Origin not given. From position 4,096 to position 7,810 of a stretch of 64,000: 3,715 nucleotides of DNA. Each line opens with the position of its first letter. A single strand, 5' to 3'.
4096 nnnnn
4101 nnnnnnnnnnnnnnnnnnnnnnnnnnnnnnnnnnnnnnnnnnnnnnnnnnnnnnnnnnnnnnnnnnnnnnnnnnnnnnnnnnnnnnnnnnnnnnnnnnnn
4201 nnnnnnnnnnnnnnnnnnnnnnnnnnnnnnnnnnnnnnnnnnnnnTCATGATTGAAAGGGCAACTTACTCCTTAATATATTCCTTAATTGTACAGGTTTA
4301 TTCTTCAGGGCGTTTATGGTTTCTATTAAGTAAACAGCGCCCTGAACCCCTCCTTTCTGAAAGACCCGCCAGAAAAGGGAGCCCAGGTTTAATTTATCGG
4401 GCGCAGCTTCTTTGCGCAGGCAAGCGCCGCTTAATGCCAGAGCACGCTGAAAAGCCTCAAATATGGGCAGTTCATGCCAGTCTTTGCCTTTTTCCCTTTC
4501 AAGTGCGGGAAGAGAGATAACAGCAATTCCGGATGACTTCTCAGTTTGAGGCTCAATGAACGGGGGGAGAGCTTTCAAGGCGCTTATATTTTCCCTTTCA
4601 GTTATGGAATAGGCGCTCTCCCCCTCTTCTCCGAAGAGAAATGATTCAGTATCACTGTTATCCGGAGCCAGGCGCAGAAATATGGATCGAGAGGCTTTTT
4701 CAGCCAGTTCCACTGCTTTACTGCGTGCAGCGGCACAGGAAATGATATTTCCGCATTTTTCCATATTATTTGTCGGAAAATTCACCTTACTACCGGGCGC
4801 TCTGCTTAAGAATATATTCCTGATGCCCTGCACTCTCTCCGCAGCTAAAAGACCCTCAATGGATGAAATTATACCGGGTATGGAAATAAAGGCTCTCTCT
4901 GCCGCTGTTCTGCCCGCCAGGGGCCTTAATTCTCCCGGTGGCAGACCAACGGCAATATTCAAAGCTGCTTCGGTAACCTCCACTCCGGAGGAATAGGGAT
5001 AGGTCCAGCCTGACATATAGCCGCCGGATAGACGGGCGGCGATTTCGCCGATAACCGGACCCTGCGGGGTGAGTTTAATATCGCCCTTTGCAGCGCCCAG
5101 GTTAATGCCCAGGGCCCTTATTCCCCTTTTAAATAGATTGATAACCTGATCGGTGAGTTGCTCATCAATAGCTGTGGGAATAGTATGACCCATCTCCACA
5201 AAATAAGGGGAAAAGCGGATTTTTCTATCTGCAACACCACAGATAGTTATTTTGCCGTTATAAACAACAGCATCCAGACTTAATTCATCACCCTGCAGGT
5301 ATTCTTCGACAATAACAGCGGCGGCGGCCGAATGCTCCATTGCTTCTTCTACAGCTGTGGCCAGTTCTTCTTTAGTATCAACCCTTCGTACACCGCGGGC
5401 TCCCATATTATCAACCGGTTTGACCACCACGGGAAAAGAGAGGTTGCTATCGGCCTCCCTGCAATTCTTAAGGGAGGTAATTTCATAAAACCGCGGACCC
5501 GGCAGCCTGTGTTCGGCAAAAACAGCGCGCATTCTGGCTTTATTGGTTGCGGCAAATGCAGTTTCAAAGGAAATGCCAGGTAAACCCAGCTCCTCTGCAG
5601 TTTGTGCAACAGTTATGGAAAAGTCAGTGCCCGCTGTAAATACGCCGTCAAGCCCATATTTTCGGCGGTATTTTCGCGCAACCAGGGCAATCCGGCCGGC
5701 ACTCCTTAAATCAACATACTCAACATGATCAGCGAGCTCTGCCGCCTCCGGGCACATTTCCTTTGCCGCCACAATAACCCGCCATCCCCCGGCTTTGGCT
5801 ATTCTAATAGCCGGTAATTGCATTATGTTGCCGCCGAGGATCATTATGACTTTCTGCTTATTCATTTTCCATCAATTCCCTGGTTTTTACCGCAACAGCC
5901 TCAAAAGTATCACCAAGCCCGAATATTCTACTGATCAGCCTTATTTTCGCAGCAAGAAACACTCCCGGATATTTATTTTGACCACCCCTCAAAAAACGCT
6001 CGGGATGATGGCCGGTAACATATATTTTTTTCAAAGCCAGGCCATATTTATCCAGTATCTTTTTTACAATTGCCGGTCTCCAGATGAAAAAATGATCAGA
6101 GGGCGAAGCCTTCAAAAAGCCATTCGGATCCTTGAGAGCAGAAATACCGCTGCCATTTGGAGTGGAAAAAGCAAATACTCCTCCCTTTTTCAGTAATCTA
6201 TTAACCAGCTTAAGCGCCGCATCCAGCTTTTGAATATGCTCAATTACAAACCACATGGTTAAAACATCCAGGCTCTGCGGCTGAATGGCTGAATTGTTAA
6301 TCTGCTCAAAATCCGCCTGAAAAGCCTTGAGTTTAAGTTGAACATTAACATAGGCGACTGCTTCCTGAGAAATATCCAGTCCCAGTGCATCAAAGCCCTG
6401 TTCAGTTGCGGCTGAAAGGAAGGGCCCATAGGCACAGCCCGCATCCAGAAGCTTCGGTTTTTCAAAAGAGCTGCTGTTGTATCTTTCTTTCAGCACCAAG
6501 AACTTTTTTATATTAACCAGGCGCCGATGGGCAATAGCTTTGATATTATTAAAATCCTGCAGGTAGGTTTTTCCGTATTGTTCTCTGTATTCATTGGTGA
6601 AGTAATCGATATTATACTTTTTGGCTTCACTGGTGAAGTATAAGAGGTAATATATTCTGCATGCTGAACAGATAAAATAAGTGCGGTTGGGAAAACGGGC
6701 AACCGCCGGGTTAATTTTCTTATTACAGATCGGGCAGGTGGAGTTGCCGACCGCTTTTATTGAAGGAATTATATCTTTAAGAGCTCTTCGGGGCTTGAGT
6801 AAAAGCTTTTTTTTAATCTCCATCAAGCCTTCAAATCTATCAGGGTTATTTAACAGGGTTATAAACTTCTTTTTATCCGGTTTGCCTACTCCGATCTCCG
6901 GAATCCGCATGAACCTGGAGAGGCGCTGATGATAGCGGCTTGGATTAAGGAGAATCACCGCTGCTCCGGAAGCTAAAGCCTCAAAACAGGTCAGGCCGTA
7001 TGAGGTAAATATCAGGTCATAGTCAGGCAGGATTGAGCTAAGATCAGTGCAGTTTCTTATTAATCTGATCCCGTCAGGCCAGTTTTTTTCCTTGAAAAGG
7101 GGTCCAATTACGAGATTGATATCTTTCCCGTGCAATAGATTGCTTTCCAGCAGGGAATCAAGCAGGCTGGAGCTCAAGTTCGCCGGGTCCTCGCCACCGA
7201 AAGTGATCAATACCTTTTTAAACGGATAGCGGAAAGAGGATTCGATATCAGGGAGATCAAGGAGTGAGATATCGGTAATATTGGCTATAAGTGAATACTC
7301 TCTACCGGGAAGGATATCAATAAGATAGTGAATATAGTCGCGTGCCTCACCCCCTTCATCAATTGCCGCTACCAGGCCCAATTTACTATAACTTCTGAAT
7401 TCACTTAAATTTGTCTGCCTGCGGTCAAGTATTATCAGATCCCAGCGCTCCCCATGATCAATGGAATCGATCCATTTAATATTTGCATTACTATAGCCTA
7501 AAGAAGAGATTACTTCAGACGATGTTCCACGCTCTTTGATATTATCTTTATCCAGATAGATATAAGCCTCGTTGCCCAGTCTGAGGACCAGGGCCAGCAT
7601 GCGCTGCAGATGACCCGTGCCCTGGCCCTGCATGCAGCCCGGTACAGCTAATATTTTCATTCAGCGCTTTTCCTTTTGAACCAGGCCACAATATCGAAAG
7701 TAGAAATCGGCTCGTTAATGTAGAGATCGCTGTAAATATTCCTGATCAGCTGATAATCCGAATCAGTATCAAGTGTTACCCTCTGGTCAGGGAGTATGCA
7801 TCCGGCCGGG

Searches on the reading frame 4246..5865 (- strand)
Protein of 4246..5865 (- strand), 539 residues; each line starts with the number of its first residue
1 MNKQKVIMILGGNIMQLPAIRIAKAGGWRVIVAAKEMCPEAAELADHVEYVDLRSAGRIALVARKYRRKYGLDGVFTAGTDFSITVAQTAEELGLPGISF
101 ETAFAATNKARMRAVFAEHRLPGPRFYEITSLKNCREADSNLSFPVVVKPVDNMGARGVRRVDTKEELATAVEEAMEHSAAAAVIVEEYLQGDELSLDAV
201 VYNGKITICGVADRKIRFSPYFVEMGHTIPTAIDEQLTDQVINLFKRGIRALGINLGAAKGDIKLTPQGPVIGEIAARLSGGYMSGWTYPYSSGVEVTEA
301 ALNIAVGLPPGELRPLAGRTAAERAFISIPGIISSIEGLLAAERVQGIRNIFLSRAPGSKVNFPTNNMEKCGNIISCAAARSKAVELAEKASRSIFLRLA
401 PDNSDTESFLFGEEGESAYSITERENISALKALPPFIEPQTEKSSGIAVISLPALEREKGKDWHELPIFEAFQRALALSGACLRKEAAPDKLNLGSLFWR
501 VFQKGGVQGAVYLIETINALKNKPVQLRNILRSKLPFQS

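Call 44: search_protein_families(library=pfam, proteins=[window:4246-5865:-], max_evalue=0.00001)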
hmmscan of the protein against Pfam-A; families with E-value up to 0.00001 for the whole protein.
window:4246-5865:- (539 aa): 8 families
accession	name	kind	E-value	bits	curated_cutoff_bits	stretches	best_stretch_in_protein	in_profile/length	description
PF13535.11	ATP-grasp_4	-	2.1e-18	66.9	27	1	143-283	2-156/160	ATP-grasp domain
PF18603.7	LAL_C2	-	2.9e-13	50.3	29.4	1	326-396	2-74/78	L-amino acid ligase C-terminal domain 2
PF02655.19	ATP-grasp_3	-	7.1e-12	46.1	23.2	1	107-281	2-159/160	ATP-grasp domain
PF01071.24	GARS_A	-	8.8e-12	45.7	27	1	107-207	1-106/194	Phosphoribosylglycinamide synthetase, ATP-grasp (A) domain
PF07478.18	Dala_Dala_lig_C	-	1.4e-11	44.7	24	1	133-270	26-166/204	D-ala D-ala ligase C-terminus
PF02222.28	ATP-grasp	-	1.1e-07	32.1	27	1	116-218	3-106/179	ATP-grasp domain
PF18130.6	ATPgrasp_N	-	3.3e-07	31.2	27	1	23-97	4-81/81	ATP-grasp N-terminal domain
PF02786.22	CPSase_L_D2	-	1.9e-06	28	19.8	1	130-192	25-91/211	Carbamoyl-phosphate synthase L chain, ATP binding domain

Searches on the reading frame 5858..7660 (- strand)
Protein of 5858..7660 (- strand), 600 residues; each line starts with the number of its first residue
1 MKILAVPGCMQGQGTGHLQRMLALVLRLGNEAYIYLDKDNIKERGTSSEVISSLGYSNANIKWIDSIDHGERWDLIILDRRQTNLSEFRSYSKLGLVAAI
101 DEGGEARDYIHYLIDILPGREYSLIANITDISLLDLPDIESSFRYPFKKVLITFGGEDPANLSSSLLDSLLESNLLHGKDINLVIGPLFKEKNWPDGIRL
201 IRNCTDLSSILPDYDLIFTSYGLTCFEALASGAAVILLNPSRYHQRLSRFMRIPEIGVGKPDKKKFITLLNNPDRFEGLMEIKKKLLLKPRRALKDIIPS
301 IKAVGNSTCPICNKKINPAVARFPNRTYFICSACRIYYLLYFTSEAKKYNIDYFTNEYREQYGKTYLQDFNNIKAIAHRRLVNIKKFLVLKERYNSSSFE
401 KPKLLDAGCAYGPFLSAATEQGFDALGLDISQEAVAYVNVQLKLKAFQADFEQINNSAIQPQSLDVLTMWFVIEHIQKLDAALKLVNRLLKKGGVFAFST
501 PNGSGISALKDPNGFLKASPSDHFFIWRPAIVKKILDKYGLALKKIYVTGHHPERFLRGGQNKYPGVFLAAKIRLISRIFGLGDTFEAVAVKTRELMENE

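Call 44: search_protein_families(library=pfam, proteins=[window:5858-7660:-], max_evalue=0.00001)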
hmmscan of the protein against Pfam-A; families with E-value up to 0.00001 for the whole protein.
window:5858-7660:- (600 aa): 5 families
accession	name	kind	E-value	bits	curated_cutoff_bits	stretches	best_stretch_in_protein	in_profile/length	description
PF13489.12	Methyltransf_23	-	8.4e-19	68.3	27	1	398-543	20-161/164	Methyltransferase domain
PF08241.18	Methyltransf_11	-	5.2e-13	49.9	21.2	1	405-498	1-95/95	Methyltransferase domain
PF08242.18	Methyltransf_12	-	2e-12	48.1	30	1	405-496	1-98/98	Methyltransferase domain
PF13847.12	Methyltransf_31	-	3.2e-11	43.6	27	1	403-502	6-113/145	Methyltransferase domain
PF13649.12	Methyltransf_25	-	1.2e-10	42.3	27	1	405-494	2-97/97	Methyltransferase domain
